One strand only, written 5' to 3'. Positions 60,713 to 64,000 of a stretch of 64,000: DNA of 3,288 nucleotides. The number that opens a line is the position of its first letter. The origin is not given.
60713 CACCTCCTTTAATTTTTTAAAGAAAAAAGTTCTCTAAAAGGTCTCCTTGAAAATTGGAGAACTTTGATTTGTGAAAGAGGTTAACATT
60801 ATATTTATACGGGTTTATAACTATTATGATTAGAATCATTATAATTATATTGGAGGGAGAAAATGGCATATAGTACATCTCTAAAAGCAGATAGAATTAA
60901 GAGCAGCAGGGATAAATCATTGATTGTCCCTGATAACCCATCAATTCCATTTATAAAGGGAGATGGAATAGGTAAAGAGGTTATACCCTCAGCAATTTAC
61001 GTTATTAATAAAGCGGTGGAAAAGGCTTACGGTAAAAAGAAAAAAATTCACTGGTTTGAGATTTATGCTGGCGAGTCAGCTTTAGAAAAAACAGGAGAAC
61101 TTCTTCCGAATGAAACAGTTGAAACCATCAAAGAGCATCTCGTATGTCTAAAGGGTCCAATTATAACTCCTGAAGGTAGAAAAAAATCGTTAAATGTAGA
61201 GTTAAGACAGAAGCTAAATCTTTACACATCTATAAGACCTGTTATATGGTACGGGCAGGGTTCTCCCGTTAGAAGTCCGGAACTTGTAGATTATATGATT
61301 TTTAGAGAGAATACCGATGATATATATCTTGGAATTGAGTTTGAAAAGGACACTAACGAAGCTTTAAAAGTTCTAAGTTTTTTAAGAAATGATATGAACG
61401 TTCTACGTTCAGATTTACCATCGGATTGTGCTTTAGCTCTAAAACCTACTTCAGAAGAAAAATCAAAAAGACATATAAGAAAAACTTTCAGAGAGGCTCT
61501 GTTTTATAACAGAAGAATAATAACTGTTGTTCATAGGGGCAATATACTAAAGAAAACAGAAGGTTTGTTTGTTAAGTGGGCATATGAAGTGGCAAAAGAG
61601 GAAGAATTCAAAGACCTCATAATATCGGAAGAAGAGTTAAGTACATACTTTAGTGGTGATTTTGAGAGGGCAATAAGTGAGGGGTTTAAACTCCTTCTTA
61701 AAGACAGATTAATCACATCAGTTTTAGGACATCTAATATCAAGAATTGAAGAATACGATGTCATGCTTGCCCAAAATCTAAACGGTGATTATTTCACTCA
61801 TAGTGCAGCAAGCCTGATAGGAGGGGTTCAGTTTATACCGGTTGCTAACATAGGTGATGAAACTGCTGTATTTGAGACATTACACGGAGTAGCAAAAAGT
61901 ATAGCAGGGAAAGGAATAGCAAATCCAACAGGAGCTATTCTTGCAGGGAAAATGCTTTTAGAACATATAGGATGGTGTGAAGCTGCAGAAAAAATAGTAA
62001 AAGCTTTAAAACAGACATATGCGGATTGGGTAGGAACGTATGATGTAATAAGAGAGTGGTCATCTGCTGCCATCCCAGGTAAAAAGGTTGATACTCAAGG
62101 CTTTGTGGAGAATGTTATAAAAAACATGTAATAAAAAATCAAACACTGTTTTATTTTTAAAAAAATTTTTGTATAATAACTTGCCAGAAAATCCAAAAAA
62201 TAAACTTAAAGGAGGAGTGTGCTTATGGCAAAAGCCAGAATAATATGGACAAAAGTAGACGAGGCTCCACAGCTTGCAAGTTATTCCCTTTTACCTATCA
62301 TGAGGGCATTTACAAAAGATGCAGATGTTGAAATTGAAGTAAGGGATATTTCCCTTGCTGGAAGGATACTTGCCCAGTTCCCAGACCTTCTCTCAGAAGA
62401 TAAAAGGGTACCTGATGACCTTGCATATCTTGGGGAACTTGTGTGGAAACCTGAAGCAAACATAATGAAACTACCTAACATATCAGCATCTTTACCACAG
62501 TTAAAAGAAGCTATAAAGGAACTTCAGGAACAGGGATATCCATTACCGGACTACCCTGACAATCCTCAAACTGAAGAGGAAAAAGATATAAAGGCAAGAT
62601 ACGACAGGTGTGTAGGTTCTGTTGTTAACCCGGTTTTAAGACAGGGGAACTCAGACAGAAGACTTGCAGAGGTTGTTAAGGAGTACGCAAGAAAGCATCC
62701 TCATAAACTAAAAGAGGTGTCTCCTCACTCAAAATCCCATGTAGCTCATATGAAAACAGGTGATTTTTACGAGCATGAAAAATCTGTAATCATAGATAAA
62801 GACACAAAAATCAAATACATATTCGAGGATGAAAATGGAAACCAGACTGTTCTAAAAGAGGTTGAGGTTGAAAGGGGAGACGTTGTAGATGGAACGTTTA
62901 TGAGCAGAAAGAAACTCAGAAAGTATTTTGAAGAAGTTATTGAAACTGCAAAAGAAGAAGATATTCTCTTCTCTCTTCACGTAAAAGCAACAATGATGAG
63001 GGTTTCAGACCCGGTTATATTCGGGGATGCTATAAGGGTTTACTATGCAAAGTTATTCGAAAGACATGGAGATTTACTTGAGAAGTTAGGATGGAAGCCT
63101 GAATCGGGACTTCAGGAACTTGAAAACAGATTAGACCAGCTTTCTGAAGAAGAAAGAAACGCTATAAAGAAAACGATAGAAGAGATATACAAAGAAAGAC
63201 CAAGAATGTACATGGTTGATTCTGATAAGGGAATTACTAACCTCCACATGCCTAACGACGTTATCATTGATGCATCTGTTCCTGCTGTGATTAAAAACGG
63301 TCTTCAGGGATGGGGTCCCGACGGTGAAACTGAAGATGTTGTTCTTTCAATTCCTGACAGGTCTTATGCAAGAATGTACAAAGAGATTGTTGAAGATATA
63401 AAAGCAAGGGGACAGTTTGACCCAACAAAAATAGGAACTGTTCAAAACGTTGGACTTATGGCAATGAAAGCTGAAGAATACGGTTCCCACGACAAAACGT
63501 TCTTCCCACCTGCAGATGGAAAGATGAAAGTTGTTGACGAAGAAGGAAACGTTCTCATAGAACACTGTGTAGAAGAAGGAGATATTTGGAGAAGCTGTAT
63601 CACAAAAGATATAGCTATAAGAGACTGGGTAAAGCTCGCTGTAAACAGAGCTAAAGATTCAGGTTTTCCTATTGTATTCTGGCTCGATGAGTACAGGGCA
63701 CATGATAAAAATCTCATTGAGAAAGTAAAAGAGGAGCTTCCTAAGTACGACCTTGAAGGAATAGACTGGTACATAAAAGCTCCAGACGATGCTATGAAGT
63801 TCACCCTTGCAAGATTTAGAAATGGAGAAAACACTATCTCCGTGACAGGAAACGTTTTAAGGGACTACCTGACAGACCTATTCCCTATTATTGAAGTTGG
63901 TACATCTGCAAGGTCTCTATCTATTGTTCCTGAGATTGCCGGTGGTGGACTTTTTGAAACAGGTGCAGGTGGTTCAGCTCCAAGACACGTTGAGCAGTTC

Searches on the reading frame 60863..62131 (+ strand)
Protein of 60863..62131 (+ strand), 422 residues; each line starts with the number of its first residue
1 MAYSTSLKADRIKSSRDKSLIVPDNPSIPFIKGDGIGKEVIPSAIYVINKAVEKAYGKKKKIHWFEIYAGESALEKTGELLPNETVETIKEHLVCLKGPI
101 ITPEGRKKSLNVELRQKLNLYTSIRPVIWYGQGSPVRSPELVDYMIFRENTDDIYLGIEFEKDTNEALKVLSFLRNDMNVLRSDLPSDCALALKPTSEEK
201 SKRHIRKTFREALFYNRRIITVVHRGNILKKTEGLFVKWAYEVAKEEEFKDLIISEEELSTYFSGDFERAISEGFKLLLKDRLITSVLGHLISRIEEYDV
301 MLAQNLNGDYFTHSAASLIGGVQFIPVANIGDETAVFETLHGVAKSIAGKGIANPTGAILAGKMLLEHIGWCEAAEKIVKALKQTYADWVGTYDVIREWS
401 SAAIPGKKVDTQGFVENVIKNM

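Call 15: search_protein_families(library=pfam, proteins=[window:60863-62131:+])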
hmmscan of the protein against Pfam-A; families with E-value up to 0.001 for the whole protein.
window:60863-62131:+ (422 aa): 1 family
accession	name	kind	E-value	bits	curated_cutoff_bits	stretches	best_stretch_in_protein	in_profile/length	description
PF00180.25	Iso_dh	-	3.6e-71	240.7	27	1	28-418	2-348/348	Isocitrate/isopropylmalate dehydrogenase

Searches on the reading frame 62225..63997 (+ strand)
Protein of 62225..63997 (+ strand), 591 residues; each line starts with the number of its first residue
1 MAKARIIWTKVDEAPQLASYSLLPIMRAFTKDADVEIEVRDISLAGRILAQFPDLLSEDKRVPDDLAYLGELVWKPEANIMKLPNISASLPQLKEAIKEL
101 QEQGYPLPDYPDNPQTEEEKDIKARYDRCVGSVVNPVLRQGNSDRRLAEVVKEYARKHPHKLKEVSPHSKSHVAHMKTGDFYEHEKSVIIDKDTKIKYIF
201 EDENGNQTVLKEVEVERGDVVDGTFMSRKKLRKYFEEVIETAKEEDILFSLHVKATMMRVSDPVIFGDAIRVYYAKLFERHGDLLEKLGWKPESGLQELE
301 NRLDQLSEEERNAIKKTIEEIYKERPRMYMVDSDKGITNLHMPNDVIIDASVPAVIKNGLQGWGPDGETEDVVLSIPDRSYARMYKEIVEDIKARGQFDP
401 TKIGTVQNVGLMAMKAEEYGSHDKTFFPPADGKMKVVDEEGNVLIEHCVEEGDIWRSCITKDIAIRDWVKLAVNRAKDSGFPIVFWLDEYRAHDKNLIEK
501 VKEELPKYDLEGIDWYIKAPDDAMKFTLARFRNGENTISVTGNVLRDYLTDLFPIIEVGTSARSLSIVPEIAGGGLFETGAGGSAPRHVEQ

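Call 15: search_protein_families(library=pfam, proteins=[window:62225-63997:+])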
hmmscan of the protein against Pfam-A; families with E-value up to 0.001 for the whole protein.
window:62225-63997:+ (591 aa): 1 family
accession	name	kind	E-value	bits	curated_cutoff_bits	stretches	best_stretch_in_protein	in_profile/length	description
PF03971.19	IDH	-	1.4e-294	979.7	25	1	5-591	1-588/734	Monomeric isocitrate dehydrogenase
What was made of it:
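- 62225..64000 (+): Target gene: monomeric NADP-isocitrate dehydrogenase, which runs off the window end. Pfam PF03971, E = 1.4e-294 (call 15).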

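Call 36: find_homologous_proteins(query=window:62225-63997:+, max_evalue=1e-100)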
Query window:62225-63997:+ (591 aa): 7999 proteins with E <= 1e-100 among 8000 candidates; the best 120 are listed.
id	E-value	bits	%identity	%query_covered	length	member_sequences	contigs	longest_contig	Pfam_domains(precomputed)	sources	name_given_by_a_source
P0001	0.0e+0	1338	100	100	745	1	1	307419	PF03971.20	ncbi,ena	-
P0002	0.0e+0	1333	99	100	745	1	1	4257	PF03971.20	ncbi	-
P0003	0.0e+0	1266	93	100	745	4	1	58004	PF03971.20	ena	-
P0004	0.0e+0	1233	91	100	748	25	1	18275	PF03971.20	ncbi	-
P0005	0.0e+0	1224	90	100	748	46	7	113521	PF03971.20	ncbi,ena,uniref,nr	ncbi:NADP-dependent isocitrate dehydrogenase [Persephonella sp.]|uniref:NADP-dependent isocitrate de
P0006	0.0e+0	1220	90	100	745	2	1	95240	PF03971.20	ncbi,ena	-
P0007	0.0e+0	1207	88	100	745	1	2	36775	PF03971.20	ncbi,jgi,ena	-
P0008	0.0e+0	1201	88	100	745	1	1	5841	PF03971.20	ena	-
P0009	0.0e+0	1190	87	100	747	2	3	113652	PF03971.20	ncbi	ncbi:NADP-dependent isocitrate dehydrogenase [Persephonella sp.]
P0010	0.0e+0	1190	87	100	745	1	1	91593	PF03971.20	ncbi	-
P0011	0.0e+0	1188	88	100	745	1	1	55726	PF03971.20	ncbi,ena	-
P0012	0.0e+0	1169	85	100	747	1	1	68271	PF03971.20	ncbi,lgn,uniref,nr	ncbi:NADP-dependent isocitrate dehydrogenase [Hydrogenothermus marinus]|uniref:Isocitrate dehydrogen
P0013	0.0e+0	1168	85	100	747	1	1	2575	PF03971.20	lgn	-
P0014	0.0e+0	1168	86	100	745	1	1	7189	PF03971.20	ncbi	-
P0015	0.0e+0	1166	85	100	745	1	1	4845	PF03971.20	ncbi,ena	-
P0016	0.0e+0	1163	86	100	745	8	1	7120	PF03971.20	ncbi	-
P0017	0.0e+0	1159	85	100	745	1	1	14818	PF03971.20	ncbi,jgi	-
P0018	0.0e+0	1158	85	100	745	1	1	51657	PF03971.20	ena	-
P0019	0.0e+0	1158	85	100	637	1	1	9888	PF03971.20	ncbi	ncbi:MAG: NADP-dependent isocitrate dehydrogenase, partial [Aquificota bacterium]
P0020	0.0e+0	1153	84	100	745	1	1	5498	PF03971.20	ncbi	-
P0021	0.0e+0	1083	79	100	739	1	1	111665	PF03971.20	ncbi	-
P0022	0.0e+0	1073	78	100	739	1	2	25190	PF03971.20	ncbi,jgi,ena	-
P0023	0.0e+0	1066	78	100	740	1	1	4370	PF03971.20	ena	-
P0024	0.0e+0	1065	78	100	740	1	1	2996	PF03971.20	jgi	jgi:isocitrate dehydrogenase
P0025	0.0e+0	1065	78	100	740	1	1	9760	PF03971.20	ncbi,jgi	-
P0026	0.0e+0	1057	78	99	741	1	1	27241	PF03971.20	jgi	-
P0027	0.0e+0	1053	77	99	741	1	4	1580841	PF03971.20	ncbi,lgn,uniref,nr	ncbi:NADP-dependent isocitrate dehydrogenase [Venenivibrio stagnispumantis]|uniref:Isocitrate dehydr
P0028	0.0e+0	1046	76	100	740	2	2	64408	PF03971.20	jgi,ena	-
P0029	0.0e+0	1040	78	100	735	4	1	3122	PF03971.20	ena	-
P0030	0.0e+0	1040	77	100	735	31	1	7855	PF03971.20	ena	-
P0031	0.0e+0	1038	78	100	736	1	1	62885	PF03971.20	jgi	-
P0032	0.0e+0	1035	77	100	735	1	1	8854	PF03971.20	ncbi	-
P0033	0.0e+0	1035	78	100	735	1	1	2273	PF03971.20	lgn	-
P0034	0.0e+0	1035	78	100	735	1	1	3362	PF03971.20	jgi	-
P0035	0.0e+0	1034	77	100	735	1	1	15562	PF03971.20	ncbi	-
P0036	0.0e+0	1033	77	100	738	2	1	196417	PF03971.20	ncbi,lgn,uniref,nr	ncbi:NADP-dependent isocitrate dehydrogenase [Desulfurobacterium atlanticum]|uniref:Isocitrate dehyd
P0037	0.0e+0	1033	77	100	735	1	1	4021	PF03971.20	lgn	-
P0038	0.0e+0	1033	77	100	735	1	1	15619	PF03971.20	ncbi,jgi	-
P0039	0.0e+0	1033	77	100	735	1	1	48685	PF03971.20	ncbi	ncbi:NADP-dependent isocitrate dehydrogenase [Thermovibrio sp.]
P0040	0.0e+0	1032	76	99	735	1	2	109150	PF03971.20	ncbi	ncbi:NADP-dependent isocitrate dehydrogenase [Thermovibrio sp.]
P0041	0.0e+0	1031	77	100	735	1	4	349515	PF03971.20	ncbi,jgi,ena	ncbi:NADP-dependent isocitrate dehydrogenase [Thermovibrio sp.]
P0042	0.0e+0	1030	77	99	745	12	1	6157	PF03971.20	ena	-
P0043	0.0e+0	1023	75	100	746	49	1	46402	PF03971.20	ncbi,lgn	-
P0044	0.0e+0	1023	76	100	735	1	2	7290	PF03971.20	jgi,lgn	-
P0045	0.0e+0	1023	77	100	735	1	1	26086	PF03971.20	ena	-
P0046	0.0e+0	1022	76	100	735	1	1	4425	PF03971.20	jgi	-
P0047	0.0e+0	1021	76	100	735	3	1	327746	PF03971.20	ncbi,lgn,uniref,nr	ncbi:NADP-dependent isocitrate dehydrogenase [Phorcysia thermohydrogeniphila]|uniref:Isocitrate dehy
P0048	0.0e+0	1019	77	99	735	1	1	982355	PF03971.20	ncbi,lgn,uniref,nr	ncbi:isocitrate dehydrogenase [Thermovibrio guaymasensis]|uniref:Isocitrate dehydrogenase [NADP] n=1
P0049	0.0e+0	1018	76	99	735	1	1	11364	PF03971.20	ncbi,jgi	-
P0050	0.0e+0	1018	76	99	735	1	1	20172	PF03971.20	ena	-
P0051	0.0e+0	1018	76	99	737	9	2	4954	PF03971.20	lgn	-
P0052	0.0e+0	1017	75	100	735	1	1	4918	PF03971.20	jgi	jgi:isocitrate dehydrogenase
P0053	0.0e+0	1016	75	100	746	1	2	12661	PF03971.20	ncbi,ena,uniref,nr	ncbi:NADP-dependent isocitrate dehydrogenase [Sulfurihydrogenibium yellowstonense]|uniref:Isocitrate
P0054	0.0e+0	1015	75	100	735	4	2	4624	PF03971.20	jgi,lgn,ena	-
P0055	0.0e+0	1014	76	100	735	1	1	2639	PF03971.20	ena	-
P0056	0.0e+0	1014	75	100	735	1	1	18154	PF03971.20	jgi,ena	-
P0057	0.0e+0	1014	75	100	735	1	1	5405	PF03971.20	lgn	-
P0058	0.0e+0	1014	75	100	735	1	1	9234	PF03971.20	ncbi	-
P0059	0.0e+0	1014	75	100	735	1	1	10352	PF03971.20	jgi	jgi:isocitrate dehydrogenase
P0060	0.0e+0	1014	76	100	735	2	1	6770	PF03971.20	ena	-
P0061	0.0e+0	1013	75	99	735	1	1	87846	PF03971.20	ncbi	-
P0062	0.0e+0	1012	75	100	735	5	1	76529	PF03971.20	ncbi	-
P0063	0.0e+0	1011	75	100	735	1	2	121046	PF03971.20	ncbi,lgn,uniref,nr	ncbi:isocitrate dehydrogenase [Balnearium lithotrophicum]|uniref:Isocitrate dehydrogenase [NADP] n=1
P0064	0.0e+0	1011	76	99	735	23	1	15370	PF03971.20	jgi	-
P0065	0.0e+0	1010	75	100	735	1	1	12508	PF03971.20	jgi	jgi:isocitrate dehydrogenase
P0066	1.9e-298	1010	73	100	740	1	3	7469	PF03971.20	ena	-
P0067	1.9e-298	1010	73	100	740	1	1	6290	PF03971.20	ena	-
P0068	2.9e-298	1009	73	100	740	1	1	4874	PF03971.20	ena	-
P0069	3.2e-298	1009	73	100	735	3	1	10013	PF03971.20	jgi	-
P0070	3.2e-298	1009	75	100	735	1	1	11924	PF03971.20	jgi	-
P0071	3.2e-298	1009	75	100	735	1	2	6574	PF03971.20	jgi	jgi:isocitrate dehydrogenase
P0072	3.5e-298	1009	73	100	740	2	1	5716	PF03971.20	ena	-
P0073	3.8e-298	1009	73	100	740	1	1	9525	PF03971.20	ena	-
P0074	3.8e-298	1009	73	100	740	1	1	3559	PF03971.20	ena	-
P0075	4.7e-298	1008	73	100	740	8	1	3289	PF03971.20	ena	-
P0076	6.3e-298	1008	73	100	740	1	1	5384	PF03971.20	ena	-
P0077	3.3e-297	1005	74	100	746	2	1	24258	PF03971.20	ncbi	-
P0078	5.0e-297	1005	75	100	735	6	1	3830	PF03971.20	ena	-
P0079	7.4e-293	991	73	100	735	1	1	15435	PF03971.20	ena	-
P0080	1.5e-292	990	73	100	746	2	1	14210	PF03971.20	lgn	-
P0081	3.8e-292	989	73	100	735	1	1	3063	PF03971.20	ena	-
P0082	5.4e-292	988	72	100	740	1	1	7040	PF03971.20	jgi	jgi:isocitrate dehydrogenase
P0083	9.1e-292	987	72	100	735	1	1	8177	PF03971.20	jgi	-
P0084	8.3e-291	984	72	100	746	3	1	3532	PF03971.20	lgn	-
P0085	9.3e-291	984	72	100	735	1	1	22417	PF03971.20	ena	-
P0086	1.8e-290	983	72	99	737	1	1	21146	PF03971.20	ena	-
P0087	1.7e-285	967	71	100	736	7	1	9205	PF03971.20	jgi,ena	jgi:isocitrate dehydrogenase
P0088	1.8e-283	960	70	99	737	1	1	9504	PF03971.20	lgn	-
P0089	2.8e-283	959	71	100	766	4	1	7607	PF03971.20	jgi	-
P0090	4.9e-283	959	76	94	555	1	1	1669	PF03971.20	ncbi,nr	ncbi:MAG: NADP-dependent isocitrate dehydrogenase, partial [Sulfurihydrogenibium sp.]|nr:NADP-depend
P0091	2.4e-282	956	72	100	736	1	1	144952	PF03971.20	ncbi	ncbi:NADP-dependent isocitrate dehydrogenase [Desulfurobacterium sp.]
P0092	7.1e-282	955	71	100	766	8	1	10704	PF03971.20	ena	-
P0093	1.9e-280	950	71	100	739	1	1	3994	PF03971.20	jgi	-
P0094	2.5e-280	950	70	99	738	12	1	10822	PF03971.20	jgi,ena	-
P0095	4.4e-280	949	71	100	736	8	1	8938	PF03971.20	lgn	-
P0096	3.4e-279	946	70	100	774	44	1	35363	PF03971.20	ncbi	-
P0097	2.3e-278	943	70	100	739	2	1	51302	PF03971.20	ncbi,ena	-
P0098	2.6e-277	940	69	100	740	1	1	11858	PF03971.20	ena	-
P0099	3.0e-277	940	69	100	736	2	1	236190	PF03971.20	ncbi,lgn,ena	-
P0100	1.1e-276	938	69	100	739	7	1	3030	PF03971.20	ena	-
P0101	2.2e-276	937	69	99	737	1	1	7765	PF03971.20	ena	-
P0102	4.7e-276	936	69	99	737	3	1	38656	PF03971.20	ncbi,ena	-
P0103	1.4e-275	934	70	100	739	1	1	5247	PF03971.20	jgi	jgi:isocitrate dehydrogenase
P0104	1.4e-275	934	70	100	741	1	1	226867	PF03971.20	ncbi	-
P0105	4.7e-275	932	68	100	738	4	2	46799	PF03971.20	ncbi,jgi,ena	-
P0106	1.8e-274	930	69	100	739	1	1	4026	PF03971.20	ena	-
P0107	2.4e-274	930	68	100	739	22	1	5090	PF03971.20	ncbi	-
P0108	8.3e-274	928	69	99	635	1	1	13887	PF03971.20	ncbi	-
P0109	1.4e-273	927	69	99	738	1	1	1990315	PF03971.20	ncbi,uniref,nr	ncbi:NADP-dependent isocitrate dehydrogenase [Nitrosophilus labii]|uniref:NADP-dependent isocitrate 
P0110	8.5e-273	925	67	100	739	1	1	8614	PF03971.20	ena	-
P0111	1.4e-272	924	67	100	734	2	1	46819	PF03971.20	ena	-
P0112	2.4e-272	923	69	99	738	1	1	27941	PF03971.20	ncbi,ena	-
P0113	1.4e-271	921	69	100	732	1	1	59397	PF03971.20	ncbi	-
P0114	2.0e-271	920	67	100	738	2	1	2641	PF03971.20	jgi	-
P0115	2.1e-271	920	69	100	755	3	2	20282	PF03971.20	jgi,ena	jgi:isocitrate dehydrogenase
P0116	2.4e-271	920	69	99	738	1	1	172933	PF03971.20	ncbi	-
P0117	4.0e-271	919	68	100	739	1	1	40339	PF03971.20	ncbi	-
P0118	1.4e-270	918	67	99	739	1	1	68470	PF03971.20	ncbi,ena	-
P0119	3.4e-270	916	66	100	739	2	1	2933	PF03971.20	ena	-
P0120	4.7e-270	916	68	100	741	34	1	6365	PF03971.20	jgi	jgi:isocitrate dehydrogenase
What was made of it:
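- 62225..64000 (+): It is 100% identical to P0001 and about 90% identical to Persephonella sp. proteins (call 36).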

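Call 37: find_encoding_contigs(protein=P0012, flank=10000, max_places=1)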
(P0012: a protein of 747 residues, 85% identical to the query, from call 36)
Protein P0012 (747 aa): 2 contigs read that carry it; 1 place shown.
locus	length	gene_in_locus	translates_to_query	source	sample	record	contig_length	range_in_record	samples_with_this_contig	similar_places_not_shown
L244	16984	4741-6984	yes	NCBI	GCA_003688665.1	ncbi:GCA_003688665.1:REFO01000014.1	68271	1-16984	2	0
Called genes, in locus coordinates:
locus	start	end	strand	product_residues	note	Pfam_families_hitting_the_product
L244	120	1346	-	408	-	PF07992:Pyr_redox_2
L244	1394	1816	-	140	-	PF01451:LMWPc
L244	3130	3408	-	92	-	-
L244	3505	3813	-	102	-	PF12840:HTH_20, PF01022:HTH_5, PF13601:HTH_34 (weak)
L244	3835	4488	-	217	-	PF28597:T2SSF_N, PF00482:T2SSF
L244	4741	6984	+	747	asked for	PF03971:IDH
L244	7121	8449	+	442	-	PF02881:SRP54_N, PF01591:6PF2K (weak), PF06414:Zeta_toxin (faint), PF13401:AAA_22, PF13604:AAA_30 (weak), PF00448:SRP54, PF01656:CbiA (weak), PF02978:SRP_SPB, +1 more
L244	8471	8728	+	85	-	PF00886:Ribosomal_S16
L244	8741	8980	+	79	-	PF13083:KH_KhpA-B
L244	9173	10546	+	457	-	PF01225:Mur_ligase, PF08245:Mur_ligase_M, PF02875:Mur_ligase_C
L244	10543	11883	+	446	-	PF17767:NAPRTase_N, PF04095:NAPRTase, PF17956:NAPRTase_C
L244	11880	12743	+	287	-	PF01297:ZnuA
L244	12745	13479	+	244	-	PF00149:Metallophos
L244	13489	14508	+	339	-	PF04371:PAD_porph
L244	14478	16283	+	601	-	PF00082:Peptidase_S8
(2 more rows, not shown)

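Call 38: find_encoding_contigs(protein=P0027, flank=10000, max_places=1)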
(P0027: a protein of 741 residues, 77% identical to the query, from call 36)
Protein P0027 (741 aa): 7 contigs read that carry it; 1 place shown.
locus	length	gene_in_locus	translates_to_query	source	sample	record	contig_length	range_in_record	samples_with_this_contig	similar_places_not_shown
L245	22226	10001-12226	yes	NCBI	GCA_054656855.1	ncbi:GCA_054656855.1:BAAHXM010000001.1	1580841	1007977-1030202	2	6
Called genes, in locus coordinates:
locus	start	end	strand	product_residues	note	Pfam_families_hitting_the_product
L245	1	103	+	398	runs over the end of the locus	PF25973:BSH_CzcB (faint), PF25917:BSH_RND, PF25919:BSH_CusB (weak), PF25984:BSH_YknX (weak), PF25893:HH_CzcB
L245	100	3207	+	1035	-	PF00873:ACR_tran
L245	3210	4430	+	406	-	PF00070:Pyr_redox (faint), PF07992:Pyr_redox_2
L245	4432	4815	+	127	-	PF02627:CMD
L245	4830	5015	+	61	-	-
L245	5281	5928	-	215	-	PF01914:MarC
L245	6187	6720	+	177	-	-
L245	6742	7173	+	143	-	PF03653:UPF0093, PF05425:CopD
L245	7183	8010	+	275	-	PF02749:QRPTase_N, PF01729:QRPTase_C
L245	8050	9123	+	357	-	PF00180:Iso_dh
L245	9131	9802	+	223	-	PF04893:Yip1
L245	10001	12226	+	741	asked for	PF03971:IDH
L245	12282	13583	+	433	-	PF08442:ATP-grasp_2, PF24948:Citrate_synth_N, PF16114:Citrate_bind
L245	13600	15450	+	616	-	PF00549:Ligase_CoA, PF00285:Citrate_synt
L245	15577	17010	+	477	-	PF00171:Aldedh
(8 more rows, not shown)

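Call 39: find_encoding_contigs(protein=P0053, flank=10000, max_places=1)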
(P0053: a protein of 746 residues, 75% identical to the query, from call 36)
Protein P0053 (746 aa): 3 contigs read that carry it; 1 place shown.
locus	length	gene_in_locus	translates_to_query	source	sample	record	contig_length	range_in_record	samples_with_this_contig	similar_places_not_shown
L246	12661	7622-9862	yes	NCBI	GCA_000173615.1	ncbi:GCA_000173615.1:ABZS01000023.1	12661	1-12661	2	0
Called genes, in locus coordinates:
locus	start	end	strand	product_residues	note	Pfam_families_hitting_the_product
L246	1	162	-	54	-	?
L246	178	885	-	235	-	PF02552:CO_dh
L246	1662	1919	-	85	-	PF17209:Hfq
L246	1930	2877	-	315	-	PF03747:ADP_ribosyl_GH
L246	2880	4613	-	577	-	PF01336:tRNA_anti-codon, PF00152:tRNA-synt_2, PF01409:tRNA-synt_2d (faint)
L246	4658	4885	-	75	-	-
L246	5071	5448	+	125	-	PF00872:Transposase_mut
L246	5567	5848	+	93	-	PF00872:Transposase_mut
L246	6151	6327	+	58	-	-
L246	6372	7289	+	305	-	PF07690:MFS_1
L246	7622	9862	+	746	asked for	PF03971:IDH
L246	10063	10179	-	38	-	-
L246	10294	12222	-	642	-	PF05787:PhoX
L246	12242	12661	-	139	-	PF00563:EAL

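Call 40: find_encoding_contigs(protein=P0036, flank=10000, max_places=1)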
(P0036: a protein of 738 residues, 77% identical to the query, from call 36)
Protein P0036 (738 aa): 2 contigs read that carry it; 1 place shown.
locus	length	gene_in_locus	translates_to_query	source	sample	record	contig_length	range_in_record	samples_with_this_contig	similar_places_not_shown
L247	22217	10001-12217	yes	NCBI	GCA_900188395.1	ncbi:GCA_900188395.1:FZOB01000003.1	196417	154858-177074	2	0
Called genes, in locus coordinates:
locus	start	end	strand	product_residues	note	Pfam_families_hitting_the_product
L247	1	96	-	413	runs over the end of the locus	PF25997:BSH_YhbJ (faint), PF25917:BSH_RND, PF25973:BSH_CzcB (weak), PF25876:HH_MFP_RND (faint), PF25893:HH_CzcB (weak), PF25990:Beta-barrel_YknX (weak), PF25975:CzcB_C, PF25989:YknX_C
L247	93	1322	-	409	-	PF02321:OEP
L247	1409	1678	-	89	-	PF14542:Acetyltransf_CG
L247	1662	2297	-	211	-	PF02527:GidB, PF13847:Methyltransf_31 (weak)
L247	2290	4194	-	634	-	PF01134:GIDA, PF12831:FAD_oxidored (weak), PF21680:GIDA_C_1st, PF13932:SAM_GIDA_C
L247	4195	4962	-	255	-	PF01887:SAM_HAT_N, PF20257:SAM_HAT_C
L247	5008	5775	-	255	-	PF13103:TonB_2, PF03544:TonB_C (weak)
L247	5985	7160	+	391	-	PF01264:Chorismate_synt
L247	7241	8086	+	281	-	PF10418:DHODB_Fe-S_bind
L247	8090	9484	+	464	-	PF14691:Fer4_20, PF07992:Pyr_redox_2, PF00070:Pyr_redox (faint), PF01266:DAO (faint), PF13450:NAD_binding_8, PF13738:Pyr_redox_3 (weak)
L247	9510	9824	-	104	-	PF01910:Thiamine_BP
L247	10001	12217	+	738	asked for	PF03971:IDH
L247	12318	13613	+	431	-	PF24948:Citrate_synth_N, PF08442:ATP-grasp_2, PF16114:Citrate_bind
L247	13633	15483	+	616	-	PF00549:Ligase_CoA, PF00285:Citrate_synt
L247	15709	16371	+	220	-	PF00578:AhpC-TSA, PF08534:Redoxin, PF10417:1-cysPrx_C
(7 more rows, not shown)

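Call 64: search_protein_families(library=pfam, proteins=[L246:178-885:-, L246:1-162:-])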
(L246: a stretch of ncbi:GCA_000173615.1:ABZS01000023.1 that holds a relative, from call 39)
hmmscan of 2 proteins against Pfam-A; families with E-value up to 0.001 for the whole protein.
L246:178-885:- (235 aa): 1 family
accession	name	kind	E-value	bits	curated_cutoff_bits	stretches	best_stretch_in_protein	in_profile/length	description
PF02552.22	CO_dh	-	1.2e-48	165.5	21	1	23-178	5-162/168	CO dehydrogenase beta subunit/acetyl-CoA synthase epsilon subunit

L246:1-162:- (54 aa): 1 family
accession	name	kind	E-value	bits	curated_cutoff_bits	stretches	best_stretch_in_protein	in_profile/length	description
PF01855.24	POR_N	-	2.8e-05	24.4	27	1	32-54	2-24/231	Pyruvate flavodoxin/ferredoxin oxidoreductase, thiamine diP-bdg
